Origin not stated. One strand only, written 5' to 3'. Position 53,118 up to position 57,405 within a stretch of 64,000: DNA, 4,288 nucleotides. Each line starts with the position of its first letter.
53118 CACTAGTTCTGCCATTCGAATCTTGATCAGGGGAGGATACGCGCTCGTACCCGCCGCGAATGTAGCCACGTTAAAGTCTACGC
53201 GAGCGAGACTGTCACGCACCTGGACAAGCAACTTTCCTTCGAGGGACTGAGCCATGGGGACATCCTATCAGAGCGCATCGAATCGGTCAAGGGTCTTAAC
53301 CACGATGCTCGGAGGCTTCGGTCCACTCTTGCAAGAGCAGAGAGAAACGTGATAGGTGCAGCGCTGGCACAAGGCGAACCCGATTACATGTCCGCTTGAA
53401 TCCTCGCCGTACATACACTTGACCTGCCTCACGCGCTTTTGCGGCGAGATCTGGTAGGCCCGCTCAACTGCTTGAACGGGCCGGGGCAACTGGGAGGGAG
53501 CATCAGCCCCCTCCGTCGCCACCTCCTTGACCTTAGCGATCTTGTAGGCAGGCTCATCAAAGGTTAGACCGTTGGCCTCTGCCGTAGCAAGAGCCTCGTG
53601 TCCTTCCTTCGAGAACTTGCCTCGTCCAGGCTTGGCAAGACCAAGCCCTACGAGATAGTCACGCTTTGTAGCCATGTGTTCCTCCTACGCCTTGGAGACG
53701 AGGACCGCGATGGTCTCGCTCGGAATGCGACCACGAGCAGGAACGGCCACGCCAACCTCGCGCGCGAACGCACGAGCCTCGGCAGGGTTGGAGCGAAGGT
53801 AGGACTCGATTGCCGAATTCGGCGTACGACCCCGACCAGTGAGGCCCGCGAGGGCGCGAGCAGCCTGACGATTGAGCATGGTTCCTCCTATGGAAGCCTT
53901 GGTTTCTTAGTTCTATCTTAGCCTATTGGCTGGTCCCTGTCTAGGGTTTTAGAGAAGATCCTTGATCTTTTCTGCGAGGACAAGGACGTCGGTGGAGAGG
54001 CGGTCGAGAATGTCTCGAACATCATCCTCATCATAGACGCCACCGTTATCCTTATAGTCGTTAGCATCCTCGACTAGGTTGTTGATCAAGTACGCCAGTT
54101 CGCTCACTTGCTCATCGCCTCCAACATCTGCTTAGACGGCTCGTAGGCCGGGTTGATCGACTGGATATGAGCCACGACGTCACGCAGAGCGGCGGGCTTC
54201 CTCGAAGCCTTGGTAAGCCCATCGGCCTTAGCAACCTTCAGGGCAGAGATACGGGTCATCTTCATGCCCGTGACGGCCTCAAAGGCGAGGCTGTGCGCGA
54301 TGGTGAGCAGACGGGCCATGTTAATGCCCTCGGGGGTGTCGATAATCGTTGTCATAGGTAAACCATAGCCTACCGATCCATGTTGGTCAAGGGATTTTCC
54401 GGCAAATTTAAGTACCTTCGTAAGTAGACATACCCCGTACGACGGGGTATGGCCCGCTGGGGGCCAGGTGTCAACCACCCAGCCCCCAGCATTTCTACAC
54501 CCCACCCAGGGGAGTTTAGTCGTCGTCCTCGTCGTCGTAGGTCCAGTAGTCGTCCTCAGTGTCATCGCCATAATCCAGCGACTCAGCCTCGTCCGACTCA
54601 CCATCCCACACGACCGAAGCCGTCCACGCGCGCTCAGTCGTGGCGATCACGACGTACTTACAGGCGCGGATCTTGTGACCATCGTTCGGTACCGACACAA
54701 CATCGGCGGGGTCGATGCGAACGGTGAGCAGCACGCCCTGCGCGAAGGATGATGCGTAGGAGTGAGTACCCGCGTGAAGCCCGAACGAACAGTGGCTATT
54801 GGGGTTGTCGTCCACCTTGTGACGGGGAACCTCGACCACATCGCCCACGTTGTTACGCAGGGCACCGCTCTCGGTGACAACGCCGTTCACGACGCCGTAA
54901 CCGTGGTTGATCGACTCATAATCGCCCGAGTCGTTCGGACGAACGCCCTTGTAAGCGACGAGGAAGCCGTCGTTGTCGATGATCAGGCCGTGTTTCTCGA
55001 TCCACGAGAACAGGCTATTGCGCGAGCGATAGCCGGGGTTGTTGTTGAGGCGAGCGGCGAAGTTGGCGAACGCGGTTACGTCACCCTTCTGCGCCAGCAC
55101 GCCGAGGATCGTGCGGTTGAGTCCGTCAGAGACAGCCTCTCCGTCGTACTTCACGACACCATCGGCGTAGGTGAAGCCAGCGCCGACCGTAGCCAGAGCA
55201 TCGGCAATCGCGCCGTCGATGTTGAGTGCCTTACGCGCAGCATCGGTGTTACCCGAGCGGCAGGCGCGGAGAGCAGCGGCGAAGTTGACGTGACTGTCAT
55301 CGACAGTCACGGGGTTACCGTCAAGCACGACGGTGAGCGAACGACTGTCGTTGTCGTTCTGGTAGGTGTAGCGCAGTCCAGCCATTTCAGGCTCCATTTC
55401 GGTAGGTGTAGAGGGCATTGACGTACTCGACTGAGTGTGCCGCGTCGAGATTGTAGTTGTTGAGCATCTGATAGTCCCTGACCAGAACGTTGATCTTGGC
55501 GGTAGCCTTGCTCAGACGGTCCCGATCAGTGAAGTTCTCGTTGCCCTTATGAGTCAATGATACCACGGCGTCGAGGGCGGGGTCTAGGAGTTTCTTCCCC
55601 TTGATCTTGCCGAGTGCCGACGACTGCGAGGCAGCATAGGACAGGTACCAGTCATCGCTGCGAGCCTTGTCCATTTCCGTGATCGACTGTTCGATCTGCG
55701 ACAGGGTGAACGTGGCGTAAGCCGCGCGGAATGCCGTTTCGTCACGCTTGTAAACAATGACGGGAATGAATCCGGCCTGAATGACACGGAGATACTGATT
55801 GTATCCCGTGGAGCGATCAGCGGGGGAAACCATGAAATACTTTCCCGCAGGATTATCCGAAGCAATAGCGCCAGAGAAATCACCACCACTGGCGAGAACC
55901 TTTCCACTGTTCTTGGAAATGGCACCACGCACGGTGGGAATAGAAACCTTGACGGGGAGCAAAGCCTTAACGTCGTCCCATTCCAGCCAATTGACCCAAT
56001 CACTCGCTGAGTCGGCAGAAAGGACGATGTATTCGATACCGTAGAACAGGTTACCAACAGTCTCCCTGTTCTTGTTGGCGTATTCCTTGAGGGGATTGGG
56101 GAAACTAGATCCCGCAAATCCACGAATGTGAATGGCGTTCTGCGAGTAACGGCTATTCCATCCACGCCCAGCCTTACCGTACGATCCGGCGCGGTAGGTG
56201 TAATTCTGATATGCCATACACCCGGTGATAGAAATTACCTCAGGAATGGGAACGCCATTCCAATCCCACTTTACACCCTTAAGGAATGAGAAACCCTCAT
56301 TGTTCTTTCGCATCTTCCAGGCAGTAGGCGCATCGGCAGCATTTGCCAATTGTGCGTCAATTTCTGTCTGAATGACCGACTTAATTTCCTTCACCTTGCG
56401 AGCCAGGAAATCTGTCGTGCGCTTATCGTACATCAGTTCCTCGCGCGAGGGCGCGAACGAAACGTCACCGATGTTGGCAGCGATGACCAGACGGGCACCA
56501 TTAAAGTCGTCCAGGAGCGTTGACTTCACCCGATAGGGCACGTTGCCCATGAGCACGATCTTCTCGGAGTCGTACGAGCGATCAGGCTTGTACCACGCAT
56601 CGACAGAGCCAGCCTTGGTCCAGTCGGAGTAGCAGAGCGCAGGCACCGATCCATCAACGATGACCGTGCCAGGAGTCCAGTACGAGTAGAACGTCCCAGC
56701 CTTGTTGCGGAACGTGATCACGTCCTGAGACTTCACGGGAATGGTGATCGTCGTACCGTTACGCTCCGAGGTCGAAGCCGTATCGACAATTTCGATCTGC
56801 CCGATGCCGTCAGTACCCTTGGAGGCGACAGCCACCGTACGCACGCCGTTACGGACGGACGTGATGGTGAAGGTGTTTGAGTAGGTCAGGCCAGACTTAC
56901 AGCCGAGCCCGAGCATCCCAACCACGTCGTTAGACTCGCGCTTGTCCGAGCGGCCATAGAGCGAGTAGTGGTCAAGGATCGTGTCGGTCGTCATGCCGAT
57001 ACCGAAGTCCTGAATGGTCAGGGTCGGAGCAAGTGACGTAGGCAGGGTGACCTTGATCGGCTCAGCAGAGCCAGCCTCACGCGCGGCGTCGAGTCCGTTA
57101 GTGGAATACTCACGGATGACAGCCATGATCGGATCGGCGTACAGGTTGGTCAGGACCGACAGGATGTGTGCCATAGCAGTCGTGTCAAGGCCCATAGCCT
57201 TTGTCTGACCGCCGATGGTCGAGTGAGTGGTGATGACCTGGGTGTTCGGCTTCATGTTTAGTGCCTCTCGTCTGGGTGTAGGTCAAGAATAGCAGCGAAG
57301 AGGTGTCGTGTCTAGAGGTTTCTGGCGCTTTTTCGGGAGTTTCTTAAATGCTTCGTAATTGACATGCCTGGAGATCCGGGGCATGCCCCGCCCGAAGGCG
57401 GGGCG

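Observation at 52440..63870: Family of at least 12 composite intergenic repeat units punctuating the leftward small-gene array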

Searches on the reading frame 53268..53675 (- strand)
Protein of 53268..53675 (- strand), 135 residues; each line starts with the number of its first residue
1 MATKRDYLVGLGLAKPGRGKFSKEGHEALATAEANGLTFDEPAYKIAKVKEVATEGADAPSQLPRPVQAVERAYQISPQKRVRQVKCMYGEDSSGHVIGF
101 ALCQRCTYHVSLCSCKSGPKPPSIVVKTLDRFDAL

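Call 70: search_protein_families(library=pfam, proteins=[window:53268-53675:-], max_evalue=0.01)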
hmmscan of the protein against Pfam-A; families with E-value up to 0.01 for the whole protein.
window:53268-53675:- (135 aa): 0 families

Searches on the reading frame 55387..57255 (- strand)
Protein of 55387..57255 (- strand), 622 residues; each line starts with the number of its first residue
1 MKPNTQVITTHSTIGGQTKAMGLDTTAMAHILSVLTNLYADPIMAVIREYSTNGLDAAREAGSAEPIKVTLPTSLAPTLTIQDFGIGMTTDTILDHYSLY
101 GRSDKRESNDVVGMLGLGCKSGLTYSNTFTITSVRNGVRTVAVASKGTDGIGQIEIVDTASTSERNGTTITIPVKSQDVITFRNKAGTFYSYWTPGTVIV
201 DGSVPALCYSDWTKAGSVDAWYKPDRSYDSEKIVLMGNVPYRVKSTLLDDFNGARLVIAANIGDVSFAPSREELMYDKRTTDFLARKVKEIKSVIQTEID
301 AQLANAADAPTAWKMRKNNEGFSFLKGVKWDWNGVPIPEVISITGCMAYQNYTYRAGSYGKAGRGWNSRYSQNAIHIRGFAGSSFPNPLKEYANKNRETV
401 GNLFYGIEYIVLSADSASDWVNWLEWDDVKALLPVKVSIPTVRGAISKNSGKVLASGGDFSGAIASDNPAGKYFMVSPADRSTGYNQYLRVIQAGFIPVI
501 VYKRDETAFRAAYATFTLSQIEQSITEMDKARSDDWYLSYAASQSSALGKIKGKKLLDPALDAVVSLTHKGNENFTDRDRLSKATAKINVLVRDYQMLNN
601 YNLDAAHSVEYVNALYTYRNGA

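Call 11: search_dna_similar(query=window:55387-57255:-, collection=phages, mode=protein, max_rows=30)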
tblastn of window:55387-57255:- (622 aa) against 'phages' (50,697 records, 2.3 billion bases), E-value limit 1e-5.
Records with a match: 2897; places in all: 2906; records where one place covers at least 80% of the query: 0.
Best place of each record, by identity: <60% 2897.
By first word of the organism name: Escherichia 932; Klebsiella 376; Salmonella 288; Vibrio 166; Shigella 118; Pseudomonas 118; Streptomyces 93; Aeromonas 79; Acinetobacter 73; Erwinia 64; and 72 more.
By host as written in the record: - 369; Escherichia coli 367; Klebsiella pneumoniae 129; Escherichia coli O157:H7 54; Pseudomonas aeruginosa 42; Escherichia coli K-12 MG1655 41; Salmonella enterica 38; Streptomyces griseus ATCC 10137 32; and 683 more.
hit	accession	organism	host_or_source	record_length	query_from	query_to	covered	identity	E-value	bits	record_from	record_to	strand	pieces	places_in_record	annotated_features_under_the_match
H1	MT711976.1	Streptomyces phage Coruscant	Streptomyces venezuelae ATCC 10712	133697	1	456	73%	34.9%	4e-62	229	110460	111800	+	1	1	rIIA-like protein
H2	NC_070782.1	Streptomyces phage Coruscant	Streptomyces venezuelae ATCC 10712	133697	1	456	73%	34.9%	4e-62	229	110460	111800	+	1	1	RIIA lysis inhibitor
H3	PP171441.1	Streptomyces phage Mandalore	soil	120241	1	456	73%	34.3%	4e-65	238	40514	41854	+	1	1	record has no annotation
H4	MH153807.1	Rhodococcus phage Peregrin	Rhodococcus erythropolis RIA 643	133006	4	464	74%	33.7%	1e-59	222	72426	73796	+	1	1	116: hypothetical protein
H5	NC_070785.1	Streptomyces phage Wakanda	Streptomyces sanglieri UNT16F27A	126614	1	432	69%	35.7%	5e-67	244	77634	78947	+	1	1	137: RIIA lysis inhibitor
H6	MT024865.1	Streptomyces phage Wakanda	Streptomyces sanglieri UNT16F27A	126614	1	432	69%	35.7%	5e-67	244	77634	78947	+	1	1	137: hypothetical protein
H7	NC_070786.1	Streptomyces phage Muntaha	Streptomyces sanglieri UNT16F27A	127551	1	432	69%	35.3%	3e-66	241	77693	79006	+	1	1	138: RIIA lysis inhibitor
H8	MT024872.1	Streptomyces phage Muntaha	Streptomyces sanglieri UNT16F27A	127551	1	432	69%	35.3%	3e-66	241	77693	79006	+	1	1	138: hypothetical protein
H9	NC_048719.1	Streptomyces phage Annadreamy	Streptomyces griseus ATCC 10137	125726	1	429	69%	35.2%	6e-66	240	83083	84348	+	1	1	153: RIIA lysis inhibitor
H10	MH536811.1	Streptomyces phage Annadreamy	Streptomyces griseus ATCC 10137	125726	1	429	69%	35.2%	6e-66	240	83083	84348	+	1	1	153: rIIA-like protein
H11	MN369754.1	Streptomyces phage Limpid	Streptomyces sanglieri UNT16F27A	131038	1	429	69%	35.2%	6e-66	240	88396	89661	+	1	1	160: rIIA-like protein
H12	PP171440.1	Streptomyces phage DekoNeimoidia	soil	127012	1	443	71%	34.1%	4e-65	238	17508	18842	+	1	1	record has no annotation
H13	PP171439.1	Streptomyces phage Byblos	soil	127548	1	443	71%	34.1%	4e-65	238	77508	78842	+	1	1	record has no annotation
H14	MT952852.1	Streptomyces phage Beuffert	Streptomyces griseus ATCC 10137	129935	1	424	68%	35.4%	6e-67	243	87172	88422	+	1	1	159: rIIA-like protein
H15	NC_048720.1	Streptomyces phage Blueeyedbeauty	Streptomyces griseus ATCC 10137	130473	1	400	64%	37.0%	2e-66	242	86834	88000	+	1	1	161: RIIA lysis inhibitor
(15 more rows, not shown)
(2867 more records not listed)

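Call 16: find_encoding_contigs(protein=window:55387-57255:-, flank=10000, max_places=6)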
Protein window:55387-57255:- (622 aa): 1 contig read that carries it; 1 place shown.
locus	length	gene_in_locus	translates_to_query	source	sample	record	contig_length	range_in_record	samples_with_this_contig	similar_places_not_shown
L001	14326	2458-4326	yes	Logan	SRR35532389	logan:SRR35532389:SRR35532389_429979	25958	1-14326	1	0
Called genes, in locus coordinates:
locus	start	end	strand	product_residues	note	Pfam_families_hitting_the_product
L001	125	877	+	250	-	PF17338:GP88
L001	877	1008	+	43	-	-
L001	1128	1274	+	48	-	-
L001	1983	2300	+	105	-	-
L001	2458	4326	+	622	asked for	-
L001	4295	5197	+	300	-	PF26926:Phage_T4_rIIB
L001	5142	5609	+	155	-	-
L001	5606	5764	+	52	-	-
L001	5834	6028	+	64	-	PF23359:Lsr2_DNA-bd (weak)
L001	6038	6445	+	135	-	-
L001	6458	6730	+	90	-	-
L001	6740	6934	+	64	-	-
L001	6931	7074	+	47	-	-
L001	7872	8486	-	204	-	-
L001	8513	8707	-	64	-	-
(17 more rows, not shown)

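Call 19: find_related_loci(query=window:55387-57255:-, collection=viral_contigs, flank=10000)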
Query window:55387-57255:- (622 aa) in viral_contigs; peptide patterns used: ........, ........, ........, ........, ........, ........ (x = any residue, [..] = any of these).
7 stretches matched a pattern; 2 encode a relative of the query (tblastn E <= 1e-3); 2 distinct loci.
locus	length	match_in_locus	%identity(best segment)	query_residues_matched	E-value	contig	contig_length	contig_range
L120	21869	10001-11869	45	1-619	3e-169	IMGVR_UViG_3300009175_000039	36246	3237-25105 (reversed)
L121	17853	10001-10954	39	1-322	2e-62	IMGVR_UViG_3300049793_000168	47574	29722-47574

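Call 63: get_annotated_region(hit=H1, flank=12000)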
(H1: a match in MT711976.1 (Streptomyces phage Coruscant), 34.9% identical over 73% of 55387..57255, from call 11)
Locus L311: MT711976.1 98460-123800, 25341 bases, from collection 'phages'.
description: Streptomyces phage Coruscant, complete genome.
organism: Streptomyces phage Coruscant (NCBI taxid 2739834)
taxonomy: Viruses; Duplodnaviria; Heunggongvirae; Uroviricota; Caudoviricetes; Stanwilliamsviridae; Boydwoodruffvirinae; Coruscantvirus; Coruscantvirus coruscant
host: Streptomyces venezuelae ATCC 10712; source: soil; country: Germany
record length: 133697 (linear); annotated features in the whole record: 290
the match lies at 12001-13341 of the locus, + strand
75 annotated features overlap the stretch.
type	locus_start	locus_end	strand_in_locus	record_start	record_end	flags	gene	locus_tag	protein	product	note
CDS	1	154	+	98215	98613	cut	-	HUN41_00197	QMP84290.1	acetyltransferase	-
CDS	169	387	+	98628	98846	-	-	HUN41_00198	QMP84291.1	hypothetical protein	-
CDS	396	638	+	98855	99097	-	-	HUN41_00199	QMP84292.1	hypothetical protein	-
CDS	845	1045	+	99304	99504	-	-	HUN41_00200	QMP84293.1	hypothetical protein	-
CDS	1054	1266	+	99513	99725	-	-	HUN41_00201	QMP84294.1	hypothetical protein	-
CDS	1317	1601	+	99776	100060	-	-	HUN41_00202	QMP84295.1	XPG domain containing protein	-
CDS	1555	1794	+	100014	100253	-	-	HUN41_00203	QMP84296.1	hypothetical protein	-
CDS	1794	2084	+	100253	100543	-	-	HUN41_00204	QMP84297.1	hypothetical protein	-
CDS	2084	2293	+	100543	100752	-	-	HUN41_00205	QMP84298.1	hypothetical protein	-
CDS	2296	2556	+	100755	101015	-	-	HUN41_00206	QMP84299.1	hypothetical protein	-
CDS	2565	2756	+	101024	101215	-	-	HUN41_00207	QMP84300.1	type III restriction/modification enzyme methylation subunit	-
CDS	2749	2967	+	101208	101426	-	-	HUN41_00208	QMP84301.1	hypothetical protein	-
CDS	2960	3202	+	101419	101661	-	-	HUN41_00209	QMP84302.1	hypothetical protein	-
CDS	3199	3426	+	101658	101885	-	-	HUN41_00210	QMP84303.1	hypothetical protein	-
CDS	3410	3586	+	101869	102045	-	-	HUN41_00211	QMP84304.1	hypothetical protein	-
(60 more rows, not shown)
